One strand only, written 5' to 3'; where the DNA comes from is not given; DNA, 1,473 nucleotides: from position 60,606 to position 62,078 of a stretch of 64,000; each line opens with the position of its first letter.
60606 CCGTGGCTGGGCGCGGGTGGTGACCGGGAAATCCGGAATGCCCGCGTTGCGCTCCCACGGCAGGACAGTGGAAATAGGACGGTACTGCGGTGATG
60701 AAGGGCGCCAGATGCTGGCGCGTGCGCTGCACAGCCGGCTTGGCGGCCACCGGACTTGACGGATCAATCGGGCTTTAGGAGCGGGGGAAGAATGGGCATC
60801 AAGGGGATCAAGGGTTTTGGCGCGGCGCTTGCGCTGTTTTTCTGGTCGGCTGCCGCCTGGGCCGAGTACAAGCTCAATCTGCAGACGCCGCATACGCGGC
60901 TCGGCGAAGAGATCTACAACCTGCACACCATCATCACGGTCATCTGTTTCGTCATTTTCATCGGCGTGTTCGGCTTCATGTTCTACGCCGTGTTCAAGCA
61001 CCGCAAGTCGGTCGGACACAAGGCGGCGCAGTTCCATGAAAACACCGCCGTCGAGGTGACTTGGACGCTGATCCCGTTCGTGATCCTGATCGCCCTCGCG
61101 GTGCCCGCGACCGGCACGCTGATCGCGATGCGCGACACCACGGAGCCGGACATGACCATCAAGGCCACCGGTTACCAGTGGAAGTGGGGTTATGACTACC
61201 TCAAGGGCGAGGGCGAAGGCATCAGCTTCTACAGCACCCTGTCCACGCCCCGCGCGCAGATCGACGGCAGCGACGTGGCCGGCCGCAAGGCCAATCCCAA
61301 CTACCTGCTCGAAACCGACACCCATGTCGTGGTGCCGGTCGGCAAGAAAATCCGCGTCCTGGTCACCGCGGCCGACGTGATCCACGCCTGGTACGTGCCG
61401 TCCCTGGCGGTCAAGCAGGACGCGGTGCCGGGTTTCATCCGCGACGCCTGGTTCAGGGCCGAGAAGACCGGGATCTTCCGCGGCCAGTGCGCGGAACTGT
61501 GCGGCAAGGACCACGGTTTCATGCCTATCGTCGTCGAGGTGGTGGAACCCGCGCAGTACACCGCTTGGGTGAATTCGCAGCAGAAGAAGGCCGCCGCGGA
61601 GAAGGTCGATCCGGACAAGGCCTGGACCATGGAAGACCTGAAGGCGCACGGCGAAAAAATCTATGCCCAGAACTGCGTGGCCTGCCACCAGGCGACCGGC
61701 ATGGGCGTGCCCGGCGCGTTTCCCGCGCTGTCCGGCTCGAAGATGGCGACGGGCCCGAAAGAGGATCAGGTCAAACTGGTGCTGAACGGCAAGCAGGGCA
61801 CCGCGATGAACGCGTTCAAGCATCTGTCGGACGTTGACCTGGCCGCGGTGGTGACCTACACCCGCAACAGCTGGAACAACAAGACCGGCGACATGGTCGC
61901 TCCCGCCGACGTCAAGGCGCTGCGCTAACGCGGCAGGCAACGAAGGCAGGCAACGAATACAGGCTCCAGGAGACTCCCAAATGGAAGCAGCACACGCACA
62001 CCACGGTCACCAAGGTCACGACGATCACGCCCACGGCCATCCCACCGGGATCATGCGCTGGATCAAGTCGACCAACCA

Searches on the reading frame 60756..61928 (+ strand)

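Call 25: search_protein_families(library=ncbifam, proteins=[window:60756-61928:+], max_evalue=0.00001)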
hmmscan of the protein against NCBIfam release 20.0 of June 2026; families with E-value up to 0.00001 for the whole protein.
window:60756-61928:+ (390 aa): 8 families
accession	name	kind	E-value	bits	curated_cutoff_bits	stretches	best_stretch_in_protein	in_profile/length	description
TIGR02866.1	CoxB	equivalog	3.6e-56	189.9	147.7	1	47-273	3-202/202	cytochrome c oxidase subunit II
NF050117.1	aa3_CtaC_Actin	exception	3.8e-42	144.2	250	1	31-272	15-242/244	aa3-type cytochrome oxidase subunit II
TIGR01432.1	QOXA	equivalog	6.4e-25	87.8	240.95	2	59-156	39-139/227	cytochrome aa3 quinol oxidase subunit II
TIGR01433.1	CyoA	equivalog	6.5e-13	48.6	266.2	1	181-274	131-224/226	ubiquinol oxidase subunit II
NF011054.0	PRK14486.1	equivalog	2.8e-07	30.3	447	1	293-372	212-290/294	putative bifunctional cbb3-type cytochrome c oxidase subunit II/cytochrome c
NF007816.0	PRK10525.1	equivalog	1.5e-06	27.6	511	0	187-279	149-242/318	cytochrome o ubiquinol oxidase subunit II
TIGR00782.1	ccoP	equivalog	2e-06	27.3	179.95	1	254-370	168-279/285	cytochrome-c oxidase, cbb3-type subunit III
NF045773.1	cytochro_C550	exception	2.5e-06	27.4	125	1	275-355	30-103/118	cytochrome c550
